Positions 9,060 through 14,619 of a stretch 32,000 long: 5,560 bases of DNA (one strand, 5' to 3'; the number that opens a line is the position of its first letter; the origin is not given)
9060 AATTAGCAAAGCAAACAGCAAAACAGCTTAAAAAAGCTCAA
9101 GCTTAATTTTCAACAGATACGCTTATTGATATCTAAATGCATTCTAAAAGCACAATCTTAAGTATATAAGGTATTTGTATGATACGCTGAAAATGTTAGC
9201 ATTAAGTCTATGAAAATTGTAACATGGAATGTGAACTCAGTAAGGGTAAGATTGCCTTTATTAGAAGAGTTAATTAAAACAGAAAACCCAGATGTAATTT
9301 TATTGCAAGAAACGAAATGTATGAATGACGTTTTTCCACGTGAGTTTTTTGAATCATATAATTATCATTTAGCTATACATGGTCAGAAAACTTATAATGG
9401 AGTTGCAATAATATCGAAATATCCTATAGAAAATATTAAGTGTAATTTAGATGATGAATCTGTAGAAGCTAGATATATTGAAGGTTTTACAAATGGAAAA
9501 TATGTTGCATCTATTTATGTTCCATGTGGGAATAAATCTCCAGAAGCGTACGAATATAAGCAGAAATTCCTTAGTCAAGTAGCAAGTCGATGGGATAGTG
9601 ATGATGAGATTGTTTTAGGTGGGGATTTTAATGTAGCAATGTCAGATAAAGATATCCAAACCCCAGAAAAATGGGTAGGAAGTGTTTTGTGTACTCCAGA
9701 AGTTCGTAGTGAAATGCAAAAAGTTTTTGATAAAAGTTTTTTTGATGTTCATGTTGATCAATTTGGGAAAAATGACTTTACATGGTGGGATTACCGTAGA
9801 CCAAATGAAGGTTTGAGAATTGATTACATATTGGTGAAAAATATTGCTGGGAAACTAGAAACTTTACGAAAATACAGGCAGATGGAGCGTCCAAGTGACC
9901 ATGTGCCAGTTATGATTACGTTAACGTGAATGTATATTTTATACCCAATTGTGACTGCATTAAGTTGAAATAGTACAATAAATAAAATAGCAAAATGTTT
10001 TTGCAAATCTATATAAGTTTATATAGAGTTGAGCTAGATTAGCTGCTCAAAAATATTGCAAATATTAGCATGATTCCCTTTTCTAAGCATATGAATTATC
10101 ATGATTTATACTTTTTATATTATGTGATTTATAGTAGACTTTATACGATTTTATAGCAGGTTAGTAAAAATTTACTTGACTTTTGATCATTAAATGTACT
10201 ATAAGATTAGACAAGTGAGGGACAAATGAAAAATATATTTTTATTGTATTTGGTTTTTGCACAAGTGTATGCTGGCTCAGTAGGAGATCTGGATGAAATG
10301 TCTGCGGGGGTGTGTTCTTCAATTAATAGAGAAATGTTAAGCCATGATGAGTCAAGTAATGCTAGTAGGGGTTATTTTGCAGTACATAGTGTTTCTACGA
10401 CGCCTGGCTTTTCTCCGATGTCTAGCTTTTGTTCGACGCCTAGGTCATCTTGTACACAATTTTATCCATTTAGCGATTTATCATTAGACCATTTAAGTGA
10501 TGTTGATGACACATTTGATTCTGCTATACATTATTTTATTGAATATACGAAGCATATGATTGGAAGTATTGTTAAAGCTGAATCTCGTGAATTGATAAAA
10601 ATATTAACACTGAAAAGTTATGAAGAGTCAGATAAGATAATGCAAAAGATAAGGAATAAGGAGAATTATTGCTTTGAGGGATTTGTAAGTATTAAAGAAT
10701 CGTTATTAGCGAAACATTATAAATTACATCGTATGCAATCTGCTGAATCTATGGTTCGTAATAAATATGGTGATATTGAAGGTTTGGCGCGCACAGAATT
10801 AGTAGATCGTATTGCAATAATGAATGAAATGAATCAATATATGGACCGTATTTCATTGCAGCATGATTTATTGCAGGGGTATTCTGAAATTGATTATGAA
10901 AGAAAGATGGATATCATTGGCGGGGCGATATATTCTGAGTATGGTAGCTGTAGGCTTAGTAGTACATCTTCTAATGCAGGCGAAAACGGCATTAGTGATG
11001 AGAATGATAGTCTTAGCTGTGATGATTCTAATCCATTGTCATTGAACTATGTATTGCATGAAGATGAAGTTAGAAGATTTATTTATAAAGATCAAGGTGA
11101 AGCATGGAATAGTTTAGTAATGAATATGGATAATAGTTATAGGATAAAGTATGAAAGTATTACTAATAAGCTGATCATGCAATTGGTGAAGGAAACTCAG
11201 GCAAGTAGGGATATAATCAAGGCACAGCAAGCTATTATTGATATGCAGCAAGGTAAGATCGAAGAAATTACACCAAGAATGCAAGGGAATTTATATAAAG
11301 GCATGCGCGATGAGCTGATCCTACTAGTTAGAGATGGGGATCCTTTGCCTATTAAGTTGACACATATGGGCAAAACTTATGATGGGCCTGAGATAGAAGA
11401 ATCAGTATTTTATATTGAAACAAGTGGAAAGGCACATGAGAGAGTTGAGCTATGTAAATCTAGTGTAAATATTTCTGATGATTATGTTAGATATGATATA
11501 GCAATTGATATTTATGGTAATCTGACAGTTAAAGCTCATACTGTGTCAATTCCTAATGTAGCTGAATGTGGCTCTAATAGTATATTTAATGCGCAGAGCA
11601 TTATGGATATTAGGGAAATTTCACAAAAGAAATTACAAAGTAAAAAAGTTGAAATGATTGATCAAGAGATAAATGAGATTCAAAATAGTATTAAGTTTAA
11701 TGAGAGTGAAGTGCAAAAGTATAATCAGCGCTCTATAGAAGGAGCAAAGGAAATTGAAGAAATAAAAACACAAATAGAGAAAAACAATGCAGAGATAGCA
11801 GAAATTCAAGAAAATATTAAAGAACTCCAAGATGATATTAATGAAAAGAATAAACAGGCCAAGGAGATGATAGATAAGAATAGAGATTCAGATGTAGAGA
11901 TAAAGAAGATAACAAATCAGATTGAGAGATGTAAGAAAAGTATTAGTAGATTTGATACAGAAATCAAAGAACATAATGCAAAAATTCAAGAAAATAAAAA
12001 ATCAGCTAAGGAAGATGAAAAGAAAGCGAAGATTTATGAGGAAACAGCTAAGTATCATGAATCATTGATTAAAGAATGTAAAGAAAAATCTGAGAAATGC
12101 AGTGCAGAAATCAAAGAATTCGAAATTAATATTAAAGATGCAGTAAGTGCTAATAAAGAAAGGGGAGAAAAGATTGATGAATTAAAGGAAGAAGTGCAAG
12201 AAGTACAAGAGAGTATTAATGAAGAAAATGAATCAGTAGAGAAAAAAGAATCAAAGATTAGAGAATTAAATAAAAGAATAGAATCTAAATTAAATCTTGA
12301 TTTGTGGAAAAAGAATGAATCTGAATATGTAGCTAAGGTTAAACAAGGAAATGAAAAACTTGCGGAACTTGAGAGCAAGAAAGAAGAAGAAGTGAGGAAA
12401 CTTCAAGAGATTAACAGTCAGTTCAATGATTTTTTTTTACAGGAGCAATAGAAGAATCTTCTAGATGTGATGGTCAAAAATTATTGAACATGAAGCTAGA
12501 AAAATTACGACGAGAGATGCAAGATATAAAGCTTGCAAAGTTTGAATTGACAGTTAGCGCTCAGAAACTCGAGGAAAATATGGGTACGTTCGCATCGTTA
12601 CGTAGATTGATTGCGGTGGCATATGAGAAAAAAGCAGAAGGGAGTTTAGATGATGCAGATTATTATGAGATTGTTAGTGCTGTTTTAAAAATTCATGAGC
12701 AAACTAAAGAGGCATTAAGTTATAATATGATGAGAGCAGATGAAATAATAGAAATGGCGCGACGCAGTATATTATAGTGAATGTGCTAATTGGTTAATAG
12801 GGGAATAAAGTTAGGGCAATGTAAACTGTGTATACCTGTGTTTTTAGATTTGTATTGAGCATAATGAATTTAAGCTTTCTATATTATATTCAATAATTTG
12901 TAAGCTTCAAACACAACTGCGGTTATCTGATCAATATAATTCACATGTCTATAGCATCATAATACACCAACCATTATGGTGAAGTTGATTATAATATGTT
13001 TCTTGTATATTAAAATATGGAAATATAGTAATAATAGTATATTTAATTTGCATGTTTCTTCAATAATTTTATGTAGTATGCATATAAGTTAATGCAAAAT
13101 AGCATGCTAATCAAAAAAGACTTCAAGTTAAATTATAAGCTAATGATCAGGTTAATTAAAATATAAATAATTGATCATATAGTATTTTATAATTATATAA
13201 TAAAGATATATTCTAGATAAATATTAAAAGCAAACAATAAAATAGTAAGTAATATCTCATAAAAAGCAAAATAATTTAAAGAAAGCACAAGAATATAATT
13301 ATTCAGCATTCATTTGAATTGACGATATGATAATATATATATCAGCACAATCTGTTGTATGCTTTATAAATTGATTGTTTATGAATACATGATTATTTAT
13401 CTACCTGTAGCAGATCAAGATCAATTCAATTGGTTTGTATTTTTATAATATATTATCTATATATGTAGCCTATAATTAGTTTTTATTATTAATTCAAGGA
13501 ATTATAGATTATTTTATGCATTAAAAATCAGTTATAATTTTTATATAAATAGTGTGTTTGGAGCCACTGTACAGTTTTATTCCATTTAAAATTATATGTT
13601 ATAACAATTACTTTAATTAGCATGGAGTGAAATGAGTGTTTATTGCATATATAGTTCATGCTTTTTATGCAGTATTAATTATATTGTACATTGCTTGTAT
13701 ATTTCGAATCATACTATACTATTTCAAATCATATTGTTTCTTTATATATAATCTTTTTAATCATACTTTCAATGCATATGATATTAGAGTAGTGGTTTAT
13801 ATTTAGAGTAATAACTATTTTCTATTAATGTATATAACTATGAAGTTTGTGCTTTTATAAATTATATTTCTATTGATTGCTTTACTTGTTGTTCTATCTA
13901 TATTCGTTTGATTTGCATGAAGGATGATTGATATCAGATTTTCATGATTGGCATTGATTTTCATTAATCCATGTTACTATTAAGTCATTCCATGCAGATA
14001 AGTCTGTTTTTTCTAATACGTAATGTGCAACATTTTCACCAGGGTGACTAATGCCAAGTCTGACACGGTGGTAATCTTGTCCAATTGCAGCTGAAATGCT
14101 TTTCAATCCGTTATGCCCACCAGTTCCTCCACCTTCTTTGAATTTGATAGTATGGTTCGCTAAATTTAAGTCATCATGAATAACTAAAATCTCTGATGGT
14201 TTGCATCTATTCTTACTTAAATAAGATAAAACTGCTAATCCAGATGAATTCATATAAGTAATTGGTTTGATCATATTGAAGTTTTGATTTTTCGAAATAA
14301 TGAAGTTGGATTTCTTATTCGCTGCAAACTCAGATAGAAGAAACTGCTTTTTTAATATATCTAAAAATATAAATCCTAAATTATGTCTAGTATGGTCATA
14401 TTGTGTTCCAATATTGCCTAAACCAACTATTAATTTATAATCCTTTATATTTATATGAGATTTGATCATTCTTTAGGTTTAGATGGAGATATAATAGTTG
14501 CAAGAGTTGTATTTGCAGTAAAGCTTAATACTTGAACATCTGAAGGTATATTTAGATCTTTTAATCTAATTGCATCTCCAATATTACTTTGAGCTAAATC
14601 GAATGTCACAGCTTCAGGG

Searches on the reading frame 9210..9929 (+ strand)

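Call 47: search_protein_families(library=pfam, proteins=[window:9210-9929:+], max_evalue=0.001)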
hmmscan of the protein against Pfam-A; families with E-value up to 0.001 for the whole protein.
window:9210-9929:+ (239 aa): 1 family
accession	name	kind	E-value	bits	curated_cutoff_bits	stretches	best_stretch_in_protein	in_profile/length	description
PF03372.29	Exo_endo_phos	-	1.2e-25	90.9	24.5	1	4-231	1-225/225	Endonuclease/Exonuclease/phosphatase family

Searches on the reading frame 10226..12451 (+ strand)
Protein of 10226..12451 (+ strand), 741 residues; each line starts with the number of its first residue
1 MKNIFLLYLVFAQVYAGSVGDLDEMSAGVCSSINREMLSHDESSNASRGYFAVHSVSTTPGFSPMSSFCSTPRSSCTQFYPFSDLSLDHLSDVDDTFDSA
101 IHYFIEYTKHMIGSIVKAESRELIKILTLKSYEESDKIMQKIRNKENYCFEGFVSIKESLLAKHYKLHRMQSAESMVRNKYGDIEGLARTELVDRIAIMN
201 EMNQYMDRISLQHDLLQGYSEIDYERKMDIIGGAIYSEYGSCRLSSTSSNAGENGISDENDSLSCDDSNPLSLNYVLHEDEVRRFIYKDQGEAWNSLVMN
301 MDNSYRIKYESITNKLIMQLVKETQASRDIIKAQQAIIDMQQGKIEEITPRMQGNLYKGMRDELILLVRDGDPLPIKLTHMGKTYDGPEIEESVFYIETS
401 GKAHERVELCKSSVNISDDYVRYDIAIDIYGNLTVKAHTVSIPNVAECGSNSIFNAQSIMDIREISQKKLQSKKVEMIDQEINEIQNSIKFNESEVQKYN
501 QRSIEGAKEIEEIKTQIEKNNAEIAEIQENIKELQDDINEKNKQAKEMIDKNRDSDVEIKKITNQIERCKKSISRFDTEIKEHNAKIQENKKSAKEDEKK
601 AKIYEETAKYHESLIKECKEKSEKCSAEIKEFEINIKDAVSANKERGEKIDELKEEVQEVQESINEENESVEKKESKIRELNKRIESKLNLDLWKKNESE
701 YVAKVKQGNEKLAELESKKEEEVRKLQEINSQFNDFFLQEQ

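Call 47: search_protein_families(library=pfam, proteins=[window:10226-12451:+], max_evalue=0.001)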
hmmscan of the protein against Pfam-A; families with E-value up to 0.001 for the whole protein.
window:10226-12451:+ (741 aa): 1 family
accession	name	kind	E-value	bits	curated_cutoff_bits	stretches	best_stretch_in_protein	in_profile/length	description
PF13166.12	AAA_13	-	0.0005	19.3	36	1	555-670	353-466/713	AAA domain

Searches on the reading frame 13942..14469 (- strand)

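Call 47: search_protein_families(library=pfam, proteins=[window:13942-14469:-], max_evalue=0.001)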
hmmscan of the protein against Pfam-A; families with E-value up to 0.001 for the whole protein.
window:13942-14469:- (175 aa): 1 family
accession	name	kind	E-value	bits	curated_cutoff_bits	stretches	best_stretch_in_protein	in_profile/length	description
PF01195.25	Pept_tRNA_hydro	-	6.4e-47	160.2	27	1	13-158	1-151/183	Peptidyl-tRNA hydrolase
